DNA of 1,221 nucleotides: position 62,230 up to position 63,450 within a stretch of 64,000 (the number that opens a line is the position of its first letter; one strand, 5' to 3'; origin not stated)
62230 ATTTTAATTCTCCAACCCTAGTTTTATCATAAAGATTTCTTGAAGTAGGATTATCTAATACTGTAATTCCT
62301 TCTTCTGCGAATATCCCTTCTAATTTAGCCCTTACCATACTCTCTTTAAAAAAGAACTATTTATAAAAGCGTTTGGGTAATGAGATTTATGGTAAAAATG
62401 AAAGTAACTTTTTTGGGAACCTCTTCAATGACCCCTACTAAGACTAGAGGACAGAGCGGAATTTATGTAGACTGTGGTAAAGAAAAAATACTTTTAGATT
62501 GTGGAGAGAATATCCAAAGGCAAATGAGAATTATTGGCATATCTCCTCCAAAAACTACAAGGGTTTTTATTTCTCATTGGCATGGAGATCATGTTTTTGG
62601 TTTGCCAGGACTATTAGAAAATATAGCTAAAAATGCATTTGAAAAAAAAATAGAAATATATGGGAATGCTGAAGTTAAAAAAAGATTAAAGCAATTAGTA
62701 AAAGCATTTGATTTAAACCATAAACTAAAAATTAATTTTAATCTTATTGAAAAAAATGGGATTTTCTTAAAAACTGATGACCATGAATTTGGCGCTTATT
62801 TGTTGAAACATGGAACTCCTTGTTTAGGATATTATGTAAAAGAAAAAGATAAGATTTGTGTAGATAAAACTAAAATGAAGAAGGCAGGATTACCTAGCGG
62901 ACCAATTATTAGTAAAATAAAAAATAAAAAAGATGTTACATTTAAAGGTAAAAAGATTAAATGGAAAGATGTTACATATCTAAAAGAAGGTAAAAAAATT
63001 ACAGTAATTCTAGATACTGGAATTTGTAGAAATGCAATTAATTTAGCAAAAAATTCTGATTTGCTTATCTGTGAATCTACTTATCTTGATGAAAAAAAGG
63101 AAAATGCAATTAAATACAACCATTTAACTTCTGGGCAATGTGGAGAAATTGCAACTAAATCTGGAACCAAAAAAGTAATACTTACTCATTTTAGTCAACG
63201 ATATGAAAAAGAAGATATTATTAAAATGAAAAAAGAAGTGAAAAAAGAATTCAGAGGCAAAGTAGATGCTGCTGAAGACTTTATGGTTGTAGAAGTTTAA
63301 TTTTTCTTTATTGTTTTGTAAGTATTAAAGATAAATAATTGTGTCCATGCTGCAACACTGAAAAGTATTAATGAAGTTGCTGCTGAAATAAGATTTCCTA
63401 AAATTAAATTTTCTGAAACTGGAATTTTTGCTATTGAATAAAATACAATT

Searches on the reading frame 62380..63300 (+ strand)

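Call 31: search_protein_families(library=pfam, proteins=[window:62380-63300:+], max_evalue=0.001)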
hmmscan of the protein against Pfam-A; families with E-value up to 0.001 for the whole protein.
window:62380-63300:+ (306 aa): 2 families
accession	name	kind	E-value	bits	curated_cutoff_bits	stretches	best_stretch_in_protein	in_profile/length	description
PF12706.13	Lactamase_B_2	-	1.3e-15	58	27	1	36-154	2-131/200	Beta-lactamase superfamily domain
PF00753.33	Lactamase_B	-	2.1e-10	41.3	22.7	1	30-85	11-70/196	Metallo-beta-lactamase superfamily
